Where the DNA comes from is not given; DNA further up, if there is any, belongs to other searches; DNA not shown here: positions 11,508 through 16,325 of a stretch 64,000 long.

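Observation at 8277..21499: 13-kb hdr mega-operon with three HdrA paralogs and accessory FeS modules but only one HdrB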

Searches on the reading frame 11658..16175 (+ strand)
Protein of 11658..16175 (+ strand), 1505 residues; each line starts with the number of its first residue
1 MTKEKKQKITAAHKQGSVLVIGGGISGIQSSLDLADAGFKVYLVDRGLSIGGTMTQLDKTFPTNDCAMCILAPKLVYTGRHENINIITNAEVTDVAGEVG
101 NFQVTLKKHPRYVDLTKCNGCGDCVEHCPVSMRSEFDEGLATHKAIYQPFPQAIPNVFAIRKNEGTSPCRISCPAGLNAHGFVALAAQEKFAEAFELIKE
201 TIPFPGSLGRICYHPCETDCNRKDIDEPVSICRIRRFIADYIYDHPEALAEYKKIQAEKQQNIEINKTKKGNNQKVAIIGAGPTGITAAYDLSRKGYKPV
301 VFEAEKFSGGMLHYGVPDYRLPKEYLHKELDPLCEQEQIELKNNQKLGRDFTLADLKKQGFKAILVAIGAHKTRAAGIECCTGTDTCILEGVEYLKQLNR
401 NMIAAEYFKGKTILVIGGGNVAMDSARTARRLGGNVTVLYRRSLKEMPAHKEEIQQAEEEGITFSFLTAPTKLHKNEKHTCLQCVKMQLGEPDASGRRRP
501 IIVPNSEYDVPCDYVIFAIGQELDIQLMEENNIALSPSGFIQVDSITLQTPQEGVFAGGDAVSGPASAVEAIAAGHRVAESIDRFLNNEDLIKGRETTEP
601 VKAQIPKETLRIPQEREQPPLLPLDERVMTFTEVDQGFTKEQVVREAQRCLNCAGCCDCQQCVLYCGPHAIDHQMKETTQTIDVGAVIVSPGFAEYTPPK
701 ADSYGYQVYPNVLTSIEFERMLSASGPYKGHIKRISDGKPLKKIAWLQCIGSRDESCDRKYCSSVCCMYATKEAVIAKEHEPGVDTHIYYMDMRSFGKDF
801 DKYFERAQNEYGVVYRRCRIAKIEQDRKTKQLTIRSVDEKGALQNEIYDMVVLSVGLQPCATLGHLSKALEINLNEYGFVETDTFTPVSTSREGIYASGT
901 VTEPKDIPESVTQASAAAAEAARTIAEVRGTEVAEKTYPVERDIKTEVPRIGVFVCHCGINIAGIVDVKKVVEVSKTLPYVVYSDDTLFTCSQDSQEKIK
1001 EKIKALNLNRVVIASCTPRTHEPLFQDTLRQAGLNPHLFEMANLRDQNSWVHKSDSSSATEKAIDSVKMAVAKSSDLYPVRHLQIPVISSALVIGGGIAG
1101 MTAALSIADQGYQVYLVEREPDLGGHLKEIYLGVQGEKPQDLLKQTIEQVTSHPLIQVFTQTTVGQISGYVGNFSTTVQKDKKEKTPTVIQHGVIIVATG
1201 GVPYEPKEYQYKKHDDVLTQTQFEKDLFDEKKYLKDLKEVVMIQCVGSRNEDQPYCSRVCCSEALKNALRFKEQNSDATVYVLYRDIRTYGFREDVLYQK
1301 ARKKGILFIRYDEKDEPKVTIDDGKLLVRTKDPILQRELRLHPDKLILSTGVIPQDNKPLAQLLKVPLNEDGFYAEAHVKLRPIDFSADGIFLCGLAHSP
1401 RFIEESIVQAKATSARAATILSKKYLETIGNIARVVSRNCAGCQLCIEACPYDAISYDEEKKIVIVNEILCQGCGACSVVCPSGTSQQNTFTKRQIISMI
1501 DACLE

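Call 3: search_protein_families(library=pfam, proteins=[window:11658-16175:+], max_evalue=0.01)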
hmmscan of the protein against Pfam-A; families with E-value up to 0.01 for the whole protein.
window:11658-16175:+ (1505 aa): 31 families (the best 25 are shown)
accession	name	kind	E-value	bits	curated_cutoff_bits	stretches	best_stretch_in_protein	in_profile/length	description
PF07992.20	Pyr_redox_2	-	6.8e-61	206.7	26.1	4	275-575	2-291/291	Pyridine nucleotide-disulphide oxidoreductase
PF13738.12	Pyr_redox_3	-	3.6e-24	86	30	3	391-559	145-305/305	Pyridine nucleotide-disulphide oxidoreductase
PF12831.13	FAD_oxidored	-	5e-23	82.5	27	3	1092-1127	3-38/416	FAD dependent oxidoreductase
PF01266.30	DAO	-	1.2e-22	81.3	27.9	3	275-335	1-76/353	FAD dependent oxidoreductase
PF13450.12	NAD_binding_8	-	1.5e-22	80.1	21.9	3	1093-1129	1-37/68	NAD(P)-binding Rossmann-like domain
PF00070.33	Pyr_redox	-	3.5e-21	75.9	22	1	413-478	2-71/82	Pyridine nucleotide-disulphide oxidoreductase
PF00890.30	FAD_binding_2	-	1.7e-17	64.2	20.4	2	1091-1127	2-38/414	FAD binding domain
PF14691.11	Fer4_20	-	1.5e-16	60.7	25.8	2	167-243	30-109/113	Dihydroprymidine dehydrogenase domain II, 4Fe-4S cluster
PF01262.27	AlaDh_PNT_C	-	5.4e-13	49.3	23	1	402-443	17-61/214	Alanine dehydrogenase/PNT, C-terminal domain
PF01946.23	Thi4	-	7.3e-13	48.7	26.2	1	273-311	17-56/235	Thi4 family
PF03486.20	HI0933_like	-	7.3e-12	45.7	50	1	1091-1126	3-38/244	HI0933-like protein Rossmann domain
PF00037.32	Fer4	-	1.2e-11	44.4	21.1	3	112-130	2-20/24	4Fe-4S binding domain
PF01134.28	GIDA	-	9.7e-11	41.8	22.1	1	1092-1120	3-31/391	Glucose inhibited division protein A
PF12838.12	Fer4_7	-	9.2e-10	39.3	27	2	1439-1484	1-51/52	4Fe-4S dicluster domain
PF01494.25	FAD_binding_3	-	4.4e-09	36.5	22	0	275-303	3-31/349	FAD binding domain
PF13187.11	Fer4_9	-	1.3e-07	31.9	27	2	1439-1484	1-50/52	4Fe-4S dicluster domain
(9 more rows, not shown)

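Call 4: search_protein_families(library=ncbifam, proteins=[window:11658-16175:+], max_evalue=0.001)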
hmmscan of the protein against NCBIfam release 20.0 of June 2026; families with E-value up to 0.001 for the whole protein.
window:11658-16175:+ (1505 aa): 197 families (the best 25 are shown)
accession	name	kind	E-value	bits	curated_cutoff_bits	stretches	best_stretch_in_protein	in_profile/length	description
NF040770.1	hetero_SS_HdrA2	exception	1.1e-292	972.9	1100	4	649-926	283-561/777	CoB-CoM heterodisulfide reductase HdrA2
NF041778.1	hetero_SS_HdrA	equivalog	6.8e-211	702.1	1400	4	647-929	292-574/771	ferredoxin:CoB-CoM heterodisulfide reductase subunit HdrA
NF041891.1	hdrA_Methbact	equivalog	3.3e-202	673.7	1300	4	1182-1504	307-636/762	ferredoxin:CoB-CoM heterodisulfide reductase subunit HdrA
NF009410.0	PRK12771.1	subfamily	1.5e-158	528.9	516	3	164-686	45-544/566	NAD(P)-binding protein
NF009454.0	PRK12814.1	equivalog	2e-133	446.1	916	1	165-664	100-582/657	putative NADPH-dependent glutamate synthase small subunit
NF009414.0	PRK12778.1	equivalog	4.5e-113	379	1103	2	167-588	337-751/752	bifunctional dihydroorotate dehydrogenase B NAD binding subunit/NADPH-dependent glutamate synthase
TIGR03315.1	Se_ygfK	equivalog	7.8e-105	351.3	835.3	1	167-670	445-901/1012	putative selenate reductase subunit YgfK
TIGR01316.1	gltA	equivalog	6.3e-101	338.4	471.75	2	164-586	33-449/449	NADPH-dependent glutamate synthase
TIGR01318.1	gltD_gamma_fam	subfamily_domain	1.8e-81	274.1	482.95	2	142-587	22-466/467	glutamate synthase, small subunit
NF010590.0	PRK13984.1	equivalog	1.1e-76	258.3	946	2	169-589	198-609/611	putative oxidoreductase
NF009408.0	PRK12769.1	equivalog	4.8e-75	253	1003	2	141-589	206-654/659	formate-dependent uric acid utilization protein AegA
NF009409.0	PRK12770.1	subfamily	1.4e-70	238.1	343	2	266-589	11-353/360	putative glutamate synthase subunit beta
NF009415.0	PRK12779.1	equivalog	2.5e-69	234.2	1519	1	169-583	210-623/944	putative bifunctional glutamate synthase subunit beta/2-polyprenylphenol hydroxylase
NF009413.0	PRK12775.1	equivalog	4.9e-68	229.9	1895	1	168-589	340-757/1006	putative trifunctional 2-polyprenylphenol hydroxylase/glutamate synthase subunit beta/ferritin domain-containing protein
NF009451.0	PRK12809.1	equivalog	8e-64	216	1154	1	168-582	218-630/639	formate-dependent uric acid utilization protein YgfT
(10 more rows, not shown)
